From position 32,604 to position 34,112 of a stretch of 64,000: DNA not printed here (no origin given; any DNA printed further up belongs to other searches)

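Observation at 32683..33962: GluRS stops at ~400 aa, lacking the anticodon-binding domain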

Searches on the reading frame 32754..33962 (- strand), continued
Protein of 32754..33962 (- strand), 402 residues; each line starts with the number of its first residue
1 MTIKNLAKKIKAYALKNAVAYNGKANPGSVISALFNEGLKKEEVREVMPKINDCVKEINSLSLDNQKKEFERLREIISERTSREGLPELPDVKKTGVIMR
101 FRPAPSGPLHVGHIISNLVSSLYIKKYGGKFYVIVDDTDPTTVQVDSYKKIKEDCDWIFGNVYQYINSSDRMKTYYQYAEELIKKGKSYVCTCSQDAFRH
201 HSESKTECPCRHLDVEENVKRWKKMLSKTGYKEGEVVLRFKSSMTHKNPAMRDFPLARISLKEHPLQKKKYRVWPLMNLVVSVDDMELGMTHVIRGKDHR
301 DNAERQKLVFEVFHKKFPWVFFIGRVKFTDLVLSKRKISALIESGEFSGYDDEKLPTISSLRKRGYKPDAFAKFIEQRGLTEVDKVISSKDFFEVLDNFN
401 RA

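Call 45: find_encoding_contigs(protein=P0283, flank=10000, max_places=2)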
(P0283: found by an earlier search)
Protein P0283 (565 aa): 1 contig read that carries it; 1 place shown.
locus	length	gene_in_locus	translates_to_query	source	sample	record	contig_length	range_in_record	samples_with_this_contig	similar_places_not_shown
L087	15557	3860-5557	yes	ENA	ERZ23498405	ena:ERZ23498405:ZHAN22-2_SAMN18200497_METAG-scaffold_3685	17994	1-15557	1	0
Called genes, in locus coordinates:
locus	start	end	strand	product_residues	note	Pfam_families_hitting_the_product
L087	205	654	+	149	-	-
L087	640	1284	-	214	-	PF01209:Ubie_methyltran, PF13489:Methyltransf_23, PF03848:TehB (weak), PF07021:MetW (weak), PF13649:Methyltransf_25, PF13847:Methyltransf_31, PF08241:Methyltransf_11, PF08242:Methyltransf_12, +2 more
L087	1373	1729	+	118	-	-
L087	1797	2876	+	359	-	PF21088:MS_channel_1st (weak), PF00924:MS_channel_2nd, PF21082:MS_channel_3rd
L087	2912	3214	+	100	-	-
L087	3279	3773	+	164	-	PF03692:CxxCxxCC (weak)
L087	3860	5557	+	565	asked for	PF00749:tRNA-synt_1c, PF03950:tRNA-synt_1c_C, PF20974:tRNA-synt_1c_C2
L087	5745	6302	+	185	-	-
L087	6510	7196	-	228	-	PF09509:Hypoth_Ymh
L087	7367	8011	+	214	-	-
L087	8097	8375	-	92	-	PF13392:HNH_3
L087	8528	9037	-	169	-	-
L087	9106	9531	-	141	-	-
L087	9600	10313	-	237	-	PF04967:HTH_10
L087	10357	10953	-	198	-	-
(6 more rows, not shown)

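Call 50: list_cluster_members(proteins=[P0138, P0136, P0196, P0213, P0128, P0180, P0237, P0170, P0214, P0164])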
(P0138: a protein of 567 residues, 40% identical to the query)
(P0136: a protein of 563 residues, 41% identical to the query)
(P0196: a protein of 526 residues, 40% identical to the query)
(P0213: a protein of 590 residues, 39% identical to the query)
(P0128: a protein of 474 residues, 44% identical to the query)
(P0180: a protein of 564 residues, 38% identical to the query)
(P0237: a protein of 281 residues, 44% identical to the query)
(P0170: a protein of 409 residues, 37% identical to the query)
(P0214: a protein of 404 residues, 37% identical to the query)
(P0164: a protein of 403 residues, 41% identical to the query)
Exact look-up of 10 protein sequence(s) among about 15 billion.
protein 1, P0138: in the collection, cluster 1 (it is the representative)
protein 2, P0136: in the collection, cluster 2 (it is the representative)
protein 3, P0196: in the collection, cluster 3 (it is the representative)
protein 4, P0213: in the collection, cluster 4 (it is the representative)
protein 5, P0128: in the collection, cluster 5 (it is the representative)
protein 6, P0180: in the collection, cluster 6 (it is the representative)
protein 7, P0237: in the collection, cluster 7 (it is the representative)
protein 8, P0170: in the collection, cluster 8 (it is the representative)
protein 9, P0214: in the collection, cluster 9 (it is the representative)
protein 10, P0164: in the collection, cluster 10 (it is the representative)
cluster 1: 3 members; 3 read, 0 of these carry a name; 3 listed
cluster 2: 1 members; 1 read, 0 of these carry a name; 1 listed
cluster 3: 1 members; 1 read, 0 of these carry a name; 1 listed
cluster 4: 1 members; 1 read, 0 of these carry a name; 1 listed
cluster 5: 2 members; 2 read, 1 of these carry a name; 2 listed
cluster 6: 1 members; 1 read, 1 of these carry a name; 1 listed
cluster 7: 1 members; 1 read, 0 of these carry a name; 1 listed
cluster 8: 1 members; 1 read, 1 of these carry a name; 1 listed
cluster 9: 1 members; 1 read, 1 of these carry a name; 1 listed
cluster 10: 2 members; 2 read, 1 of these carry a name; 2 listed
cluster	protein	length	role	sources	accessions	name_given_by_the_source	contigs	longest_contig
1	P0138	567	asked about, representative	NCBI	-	-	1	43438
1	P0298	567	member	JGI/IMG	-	-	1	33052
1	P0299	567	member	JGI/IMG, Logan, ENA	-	-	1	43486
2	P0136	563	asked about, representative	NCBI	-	-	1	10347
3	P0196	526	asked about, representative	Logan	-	-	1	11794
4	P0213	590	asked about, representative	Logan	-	-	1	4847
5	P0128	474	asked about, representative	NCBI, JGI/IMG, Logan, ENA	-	-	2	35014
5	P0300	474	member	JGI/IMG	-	glutamyl-tRNA synthetase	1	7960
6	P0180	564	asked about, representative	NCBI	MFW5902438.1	MAG: glutamate--tRNA ligase [archaeon]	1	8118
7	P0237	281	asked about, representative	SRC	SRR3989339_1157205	-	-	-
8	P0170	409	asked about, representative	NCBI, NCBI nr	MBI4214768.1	glutamate--tRNA ligase [archaeon]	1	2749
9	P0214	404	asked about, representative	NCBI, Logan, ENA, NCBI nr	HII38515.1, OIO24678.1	TPA: glutamate--tRNA ligase [Candidatus Micrarchaeota archaeon] | MAG: glutamate--tRNA ligase [Candidatus Micrarchaeota archaeon CG1_02_51_15]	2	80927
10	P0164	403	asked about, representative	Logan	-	-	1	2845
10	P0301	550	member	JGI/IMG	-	glutamyl-tRNA synthetase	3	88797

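Call 51: find_encoding_contigs(protein=P0138, flank=10000, max_places=2)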
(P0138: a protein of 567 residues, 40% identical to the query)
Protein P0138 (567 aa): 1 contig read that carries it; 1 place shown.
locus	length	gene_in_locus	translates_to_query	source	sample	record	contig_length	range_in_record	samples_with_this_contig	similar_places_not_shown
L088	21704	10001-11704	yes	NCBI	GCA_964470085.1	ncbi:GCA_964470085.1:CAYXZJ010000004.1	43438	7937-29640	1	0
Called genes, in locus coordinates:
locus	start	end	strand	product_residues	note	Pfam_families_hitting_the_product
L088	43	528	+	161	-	-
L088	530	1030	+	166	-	-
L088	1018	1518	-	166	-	-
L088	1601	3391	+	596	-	-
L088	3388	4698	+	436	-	-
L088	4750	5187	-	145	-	PF27325:MJ0538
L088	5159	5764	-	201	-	-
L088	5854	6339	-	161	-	-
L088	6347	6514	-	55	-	-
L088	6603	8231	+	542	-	PF01896:DNA_primase_S (weak)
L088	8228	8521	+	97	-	PF18898:DUF5654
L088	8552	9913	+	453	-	PF01139:RtcB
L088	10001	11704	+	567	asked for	PF00749:tRNA-synt_1c, PF03950:tRNA-synt_1c_C, PF20974:tRNA-synt_1c_C2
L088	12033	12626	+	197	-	-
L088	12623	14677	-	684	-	PF07728:AAA_5 (faint), PF17207:MCM_OB, PF00493:MCM, PF07726:AAA_3 (weak), PF01078:Mg_chelatase (weak), PF17855:MCM_lid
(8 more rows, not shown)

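Call 52: find_encoding_contigs(protein=P0128, flank=10000, max_places=2)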
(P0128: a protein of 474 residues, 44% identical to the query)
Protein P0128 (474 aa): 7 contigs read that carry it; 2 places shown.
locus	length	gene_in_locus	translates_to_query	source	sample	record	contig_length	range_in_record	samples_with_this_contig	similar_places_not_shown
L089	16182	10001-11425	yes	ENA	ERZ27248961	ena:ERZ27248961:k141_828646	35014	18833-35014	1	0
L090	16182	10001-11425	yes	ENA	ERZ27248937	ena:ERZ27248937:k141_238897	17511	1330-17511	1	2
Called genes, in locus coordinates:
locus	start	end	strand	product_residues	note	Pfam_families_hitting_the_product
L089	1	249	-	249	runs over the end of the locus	PF03575:Peptidase_S51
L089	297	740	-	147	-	PF01900:RNase_P_Rpp14 (weak)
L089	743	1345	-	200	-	PF06941:NT5C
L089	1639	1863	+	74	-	-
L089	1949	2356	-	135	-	-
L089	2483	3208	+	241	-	PF01978:TrmB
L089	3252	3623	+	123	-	-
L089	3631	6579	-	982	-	-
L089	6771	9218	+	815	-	PF00133:tRNA-synt_1, PF09334:tRNA-synt_1g, PF13603:tRNA-synt_1_2 (weak), PF08264:Anticodon_1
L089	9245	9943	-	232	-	PF00834:Ribul_P_3_epim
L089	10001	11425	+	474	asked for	PF00749:tRNA-synt_1c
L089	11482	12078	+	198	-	PF01661:Macro (faint)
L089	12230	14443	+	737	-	PF01751:Toprim, PF01131:Topoisom_bac, PF01396:Zn_ribbon_Top1 (weak)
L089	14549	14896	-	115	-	-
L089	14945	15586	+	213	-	-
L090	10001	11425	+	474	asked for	PF00749:tRNA-synt_1c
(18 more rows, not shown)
